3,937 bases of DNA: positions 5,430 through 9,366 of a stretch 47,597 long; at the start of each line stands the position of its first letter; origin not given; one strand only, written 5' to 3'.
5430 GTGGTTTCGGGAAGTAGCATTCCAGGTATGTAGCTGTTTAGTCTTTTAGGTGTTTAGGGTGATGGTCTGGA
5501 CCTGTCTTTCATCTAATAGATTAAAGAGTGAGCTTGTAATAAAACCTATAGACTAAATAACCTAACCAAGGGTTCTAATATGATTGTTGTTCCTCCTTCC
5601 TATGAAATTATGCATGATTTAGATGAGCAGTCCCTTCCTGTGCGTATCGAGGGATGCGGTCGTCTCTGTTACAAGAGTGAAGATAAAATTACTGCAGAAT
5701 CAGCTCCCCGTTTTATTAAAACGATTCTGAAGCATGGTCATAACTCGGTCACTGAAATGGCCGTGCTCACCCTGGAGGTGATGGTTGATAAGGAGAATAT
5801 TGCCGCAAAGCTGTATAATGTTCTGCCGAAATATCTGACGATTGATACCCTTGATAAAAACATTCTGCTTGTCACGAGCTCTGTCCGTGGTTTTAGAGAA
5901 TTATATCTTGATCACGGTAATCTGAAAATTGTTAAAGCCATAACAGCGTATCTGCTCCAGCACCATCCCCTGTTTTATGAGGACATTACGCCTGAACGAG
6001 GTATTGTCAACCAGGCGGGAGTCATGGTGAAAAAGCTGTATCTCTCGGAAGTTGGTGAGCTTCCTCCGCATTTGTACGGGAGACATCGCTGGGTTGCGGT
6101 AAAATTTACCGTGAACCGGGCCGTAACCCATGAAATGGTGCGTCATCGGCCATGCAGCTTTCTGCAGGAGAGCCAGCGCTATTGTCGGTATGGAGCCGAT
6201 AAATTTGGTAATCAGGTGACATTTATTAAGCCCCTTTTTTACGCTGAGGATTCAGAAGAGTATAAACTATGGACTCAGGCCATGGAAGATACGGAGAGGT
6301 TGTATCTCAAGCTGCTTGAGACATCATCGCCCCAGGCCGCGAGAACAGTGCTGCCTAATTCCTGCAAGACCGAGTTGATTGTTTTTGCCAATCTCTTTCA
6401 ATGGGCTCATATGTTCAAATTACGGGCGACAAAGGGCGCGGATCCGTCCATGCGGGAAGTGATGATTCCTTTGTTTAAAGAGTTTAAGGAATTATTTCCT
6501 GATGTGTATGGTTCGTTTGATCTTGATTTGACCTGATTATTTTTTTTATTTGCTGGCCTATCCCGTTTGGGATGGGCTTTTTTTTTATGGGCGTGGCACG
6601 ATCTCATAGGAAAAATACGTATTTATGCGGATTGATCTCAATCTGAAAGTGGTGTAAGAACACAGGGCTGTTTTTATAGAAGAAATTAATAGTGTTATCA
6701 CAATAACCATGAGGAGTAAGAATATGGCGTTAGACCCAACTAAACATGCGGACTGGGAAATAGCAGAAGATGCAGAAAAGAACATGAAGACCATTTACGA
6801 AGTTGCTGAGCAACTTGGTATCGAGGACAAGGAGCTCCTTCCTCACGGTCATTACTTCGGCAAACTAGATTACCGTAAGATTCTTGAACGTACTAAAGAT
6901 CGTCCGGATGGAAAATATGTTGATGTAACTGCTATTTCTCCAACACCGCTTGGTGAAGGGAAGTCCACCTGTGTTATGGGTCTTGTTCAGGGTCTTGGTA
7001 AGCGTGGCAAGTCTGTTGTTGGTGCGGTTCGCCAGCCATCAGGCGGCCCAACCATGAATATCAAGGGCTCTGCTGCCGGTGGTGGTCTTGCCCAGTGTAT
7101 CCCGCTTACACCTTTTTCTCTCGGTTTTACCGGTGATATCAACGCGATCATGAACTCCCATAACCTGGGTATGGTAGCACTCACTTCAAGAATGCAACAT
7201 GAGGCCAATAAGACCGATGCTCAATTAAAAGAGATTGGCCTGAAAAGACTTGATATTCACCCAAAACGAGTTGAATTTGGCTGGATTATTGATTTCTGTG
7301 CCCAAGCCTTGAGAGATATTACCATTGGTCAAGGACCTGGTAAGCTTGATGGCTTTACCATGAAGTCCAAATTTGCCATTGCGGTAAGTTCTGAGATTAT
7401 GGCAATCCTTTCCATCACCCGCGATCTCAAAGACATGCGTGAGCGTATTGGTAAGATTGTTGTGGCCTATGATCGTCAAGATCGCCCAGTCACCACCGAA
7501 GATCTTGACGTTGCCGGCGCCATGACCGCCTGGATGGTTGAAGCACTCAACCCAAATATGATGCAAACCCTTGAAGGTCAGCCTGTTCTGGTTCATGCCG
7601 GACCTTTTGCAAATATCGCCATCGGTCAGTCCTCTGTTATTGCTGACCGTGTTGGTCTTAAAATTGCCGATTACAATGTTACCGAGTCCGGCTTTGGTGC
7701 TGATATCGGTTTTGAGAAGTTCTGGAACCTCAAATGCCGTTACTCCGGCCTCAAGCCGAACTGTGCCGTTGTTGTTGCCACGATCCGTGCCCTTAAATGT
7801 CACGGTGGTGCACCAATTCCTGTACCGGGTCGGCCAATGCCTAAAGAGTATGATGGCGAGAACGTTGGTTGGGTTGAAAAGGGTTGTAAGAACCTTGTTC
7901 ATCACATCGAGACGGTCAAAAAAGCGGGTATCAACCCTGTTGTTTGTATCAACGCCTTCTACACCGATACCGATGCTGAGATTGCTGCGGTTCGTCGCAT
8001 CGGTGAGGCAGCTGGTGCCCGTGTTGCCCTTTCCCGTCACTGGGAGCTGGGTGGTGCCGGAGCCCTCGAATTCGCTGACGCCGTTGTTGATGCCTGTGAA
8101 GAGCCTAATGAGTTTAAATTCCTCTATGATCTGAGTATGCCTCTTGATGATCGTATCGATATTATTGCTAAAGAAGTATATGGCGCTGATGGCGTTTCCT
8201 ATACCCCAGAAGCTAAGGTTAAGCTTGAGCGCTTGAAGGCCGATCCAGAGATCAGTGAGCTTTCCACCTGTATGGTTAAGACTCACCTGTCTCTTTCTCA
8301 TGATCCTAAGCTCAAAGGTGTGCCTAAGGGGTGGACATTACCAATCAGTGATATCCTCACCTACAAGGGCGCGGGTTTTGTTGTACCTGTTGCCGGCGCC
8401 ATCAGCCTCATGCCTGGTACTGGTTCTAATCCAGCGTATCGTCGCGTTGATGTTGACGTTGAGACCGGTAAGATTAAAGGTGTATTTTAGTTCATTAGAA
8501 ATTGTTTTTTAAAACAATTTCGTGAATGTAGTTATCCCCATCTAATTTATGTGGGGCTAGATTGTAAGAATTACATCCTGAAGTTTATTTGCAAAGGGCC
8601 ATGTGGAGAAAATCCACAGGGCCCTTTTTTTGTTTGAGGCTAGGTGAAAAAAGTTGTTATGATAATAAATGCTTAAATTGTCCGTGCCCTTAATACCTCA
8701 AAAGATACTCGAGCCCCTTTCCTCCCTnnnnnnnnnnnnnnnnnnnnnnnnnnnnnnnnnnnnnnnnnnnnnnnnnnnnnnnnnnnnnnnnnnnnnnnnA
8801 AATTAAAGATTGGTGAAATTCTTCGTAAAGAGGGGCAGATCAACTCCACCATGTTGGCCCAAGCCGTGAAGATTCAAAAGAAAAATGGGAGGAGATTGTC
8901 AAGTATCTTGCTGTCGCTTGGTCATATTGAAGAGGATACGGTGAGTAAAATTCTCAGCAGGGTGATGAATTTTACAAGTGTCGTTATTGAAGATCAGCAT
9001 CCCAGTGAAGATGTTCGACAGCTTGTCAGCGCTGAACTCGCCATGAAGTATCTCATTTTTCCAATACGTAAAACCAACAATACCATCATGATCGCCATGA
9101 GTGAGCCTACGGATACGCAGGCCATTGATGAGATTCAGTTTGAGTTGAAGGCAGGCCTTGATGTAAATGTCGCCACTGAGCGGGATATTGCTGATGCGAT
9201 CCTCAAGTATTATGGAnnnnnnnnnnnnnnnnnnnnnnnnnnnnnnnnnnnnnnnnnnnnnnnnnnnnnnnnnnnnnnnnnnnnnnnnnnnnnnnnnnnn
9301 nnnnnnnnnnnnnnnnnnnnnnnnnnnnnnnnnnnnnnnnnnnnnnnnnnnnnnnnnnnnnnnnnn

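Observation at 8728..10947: Orphan PilB/MshE-like ATPase carrying both a c-di-GMP (MshEN) motif pair and a cNMP-binding domain, inserted between fhs and folD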

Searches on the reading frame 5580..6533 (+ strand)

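Call 6: search_protein_families(library=pfam, proteins=[window:5580-6533:+], max_evalue=0.00001)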
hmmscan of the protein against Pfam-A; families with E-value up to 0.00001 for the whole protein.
window:5580-6533:+ (318 aa): 1 family
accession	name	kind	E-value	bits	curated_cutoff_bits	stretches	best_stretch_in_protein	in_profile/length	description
PF02511.20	Thy1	-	4.2e-39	134.7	24.8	2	175-307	62-190/191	Thymidylate synthase complementing protein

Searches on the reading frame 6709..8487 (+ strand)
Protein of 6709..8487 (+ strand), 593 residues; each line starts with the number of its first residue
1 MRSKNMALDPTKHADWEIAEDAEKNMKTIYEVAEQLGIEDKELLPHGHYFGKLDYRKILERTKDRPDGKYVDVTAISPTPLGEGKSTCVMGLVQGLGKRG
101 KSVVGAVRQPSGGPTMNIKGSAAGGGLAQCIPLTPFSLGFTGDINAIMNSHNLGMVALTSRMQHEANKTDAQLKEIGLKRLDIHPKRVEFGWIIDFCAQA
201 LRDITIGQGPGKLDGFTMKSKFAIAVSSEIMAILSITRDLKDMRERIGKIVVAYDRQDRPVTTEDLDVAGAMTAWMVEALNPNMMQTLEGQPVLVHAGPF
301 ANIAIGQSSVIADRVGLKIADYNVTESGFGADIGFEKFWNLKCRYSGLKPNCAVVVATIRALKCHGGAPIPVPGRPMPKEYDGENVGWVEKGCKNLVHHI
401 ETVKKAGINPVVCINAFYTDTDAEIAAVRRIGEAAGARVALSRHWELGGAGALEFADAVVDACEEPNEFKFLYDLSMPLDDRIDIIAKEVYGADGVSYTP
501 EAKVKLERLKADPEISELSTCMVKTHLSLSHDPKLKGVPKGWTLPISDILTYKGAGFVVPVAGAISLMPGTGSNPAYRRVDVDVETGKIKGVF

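Call 6: search_protein_families(library=pfam, proteins=[window:6709-8487:+], max_evalue=0.00001)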
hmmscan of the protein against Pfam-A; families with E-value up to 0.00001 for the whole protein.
window:6709-8487:+ (593 aa): 1 family
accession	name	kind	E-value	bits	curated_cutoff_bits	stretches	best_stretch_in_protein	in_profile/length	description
PF01268.25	FTHFS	-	4.5e-225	748.5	27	1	14-593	2-556/556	Formate--tetrahydrofolate ligase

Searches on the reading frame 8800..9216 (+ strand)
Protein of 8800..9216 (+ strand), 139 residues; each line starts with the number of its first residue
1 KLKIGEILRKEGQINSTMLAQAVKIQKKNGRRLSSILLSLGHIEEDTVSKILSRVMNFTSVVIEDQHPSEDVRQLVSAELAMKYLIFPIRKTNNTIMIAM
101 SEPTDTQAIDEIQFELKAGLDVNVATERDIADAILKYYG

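Call 78: search_solved_structures(query=window:8800-9216:+, max_evalue=0.01, show_alignments=5)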
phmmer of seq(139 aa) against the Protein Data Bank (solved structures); distinct sequences matched with E-value up to 0.01: 18.
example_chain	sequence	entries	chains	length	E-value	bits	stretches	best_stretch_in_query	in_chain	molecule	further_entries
6f8l_G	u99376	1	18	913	5.3e-22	81.4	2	4-139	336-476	Type IV pilus assembly protein PilF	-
3jc8_Ba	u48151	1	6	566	9.6e-18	67.6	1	3-138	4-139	Type IV-A pilus assembly ATPase PilB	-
6olj_C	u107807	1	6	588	5.6e-17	65.1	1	3-138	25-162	Type IV pilus biogenesis ATPase PilB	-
5tsg_B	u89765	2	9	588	5.7e-17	65.1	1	3-138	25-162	Type IV pilus biogenesis ATPase PilB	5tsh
5zfr_A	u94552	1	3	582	4.5e-16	62.2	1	3-138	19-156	Type IV pilus biogenesis ATPase PilB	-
5htl_A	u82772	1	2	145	4.6e-13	52.5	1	3-138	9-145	MSHA biogenesis protein MshE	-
6ejf_G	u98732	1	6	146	3e-10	43.5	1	4-128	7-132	Type IV pilus assembly protein PilF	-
7lkm_A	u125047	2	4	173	5.4e-06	29.7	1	68-121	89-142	Pilus biogenesis protein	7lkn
7lko_B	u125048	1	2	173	6.2e-06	29.5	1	68-121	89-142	Pilus biogenesis protein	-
6ejf_J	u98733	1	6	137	0.00013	25.3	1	2-112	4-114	Type IV pilus assembly protein PilF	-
8pdk_A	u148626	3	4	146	0.00016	25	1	2-112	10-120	c-di-GMP binding domain of the ATPase enzyme PilF | ATP-binding motif-containing protein pilF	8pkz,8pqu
9glg_A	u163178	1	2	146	0.00016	24.9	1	2-112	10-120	ATP-binding motif-containing protein pilF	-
8pfa_A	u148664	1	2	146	0.00038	23.7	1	2-112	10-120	c-di-GMP binding domain of the ATPase enzyme PilF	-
9gl5_A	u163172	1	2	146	0.00041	23.6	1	2-112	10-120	ATP-binding motif-containing protein pilF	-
2d28_C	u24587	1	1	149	0.0011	22.3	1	3-139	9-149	type II secretion ATPase XpsE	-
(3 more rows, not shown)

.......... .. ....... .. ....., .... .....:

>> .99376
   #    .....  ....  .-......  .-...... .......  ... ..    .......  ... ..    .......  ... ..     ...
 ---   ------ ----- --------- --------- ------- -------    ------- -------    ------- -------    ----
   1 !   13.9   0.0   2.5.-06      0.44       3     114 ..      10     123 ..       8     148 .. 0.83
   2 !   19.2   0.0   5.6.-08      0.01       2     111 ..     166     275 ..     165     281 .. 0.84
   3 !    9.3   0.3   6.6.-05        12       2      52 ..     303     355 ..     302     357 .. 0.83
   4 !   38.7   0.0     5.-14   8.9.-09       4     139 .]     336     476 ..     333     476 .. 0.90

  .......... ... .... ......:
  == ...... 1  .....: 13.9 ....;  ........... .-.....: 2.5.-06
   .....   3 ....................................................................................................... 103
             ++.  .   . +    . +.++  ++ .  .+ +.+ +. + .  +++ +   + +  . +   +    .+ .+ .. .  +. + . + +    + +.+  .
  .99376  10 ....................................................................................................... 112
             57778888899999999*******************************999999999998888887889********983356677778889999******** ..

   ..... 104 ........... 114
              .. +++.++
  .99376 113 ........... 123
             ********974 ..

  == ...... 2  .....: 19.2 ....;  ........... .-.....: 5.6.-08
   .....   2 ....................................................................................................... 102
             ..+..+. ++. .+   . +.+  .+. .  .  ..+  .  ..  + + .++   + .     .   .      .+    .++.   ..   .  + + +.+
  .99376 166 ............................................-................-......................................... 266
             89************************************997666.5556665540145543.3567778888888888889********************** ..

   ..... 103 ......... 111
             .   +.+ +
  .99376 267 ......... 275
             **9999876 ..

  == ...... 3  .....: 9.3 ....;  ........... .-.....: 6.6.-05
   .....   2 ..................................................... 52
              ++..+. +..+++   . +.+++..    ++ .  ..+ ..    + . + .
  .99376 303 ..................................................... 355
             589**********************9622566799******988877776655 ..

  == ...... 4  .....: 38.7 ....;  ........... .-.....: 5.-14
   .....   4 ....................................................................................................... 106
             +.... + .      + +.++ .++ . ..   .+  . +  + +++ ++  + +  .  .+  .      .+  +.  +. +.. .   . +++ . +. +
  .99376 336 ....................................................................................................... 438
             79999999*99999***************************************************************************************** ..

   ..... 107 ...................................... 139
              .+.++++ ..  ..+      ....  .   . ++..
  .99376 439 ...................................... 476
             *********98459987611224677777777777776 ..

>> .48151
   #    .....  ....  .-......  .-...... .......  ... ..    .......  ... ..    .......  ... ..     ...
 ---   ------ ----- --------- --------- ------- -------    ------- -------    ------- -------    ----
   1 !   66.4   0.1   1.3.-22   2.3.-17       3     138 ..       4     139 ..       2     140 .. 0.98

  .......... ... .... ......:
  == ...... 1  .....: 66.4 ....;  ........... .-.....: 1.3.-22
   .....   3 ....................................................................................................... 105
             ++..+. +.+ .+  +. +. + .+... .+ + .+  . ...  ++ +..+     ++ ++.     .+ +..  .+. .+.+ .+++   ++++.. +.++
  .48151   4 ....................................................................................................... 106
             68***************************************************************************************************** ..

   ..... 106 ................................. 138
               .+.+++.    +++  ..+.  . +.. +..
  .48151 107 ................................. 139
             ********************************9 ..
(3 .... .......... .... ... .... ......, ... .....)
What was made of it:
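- The region matches the MshE N-domain at E 4.6e-13, against 1e-3 for the non-binder XpsE (call 78).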
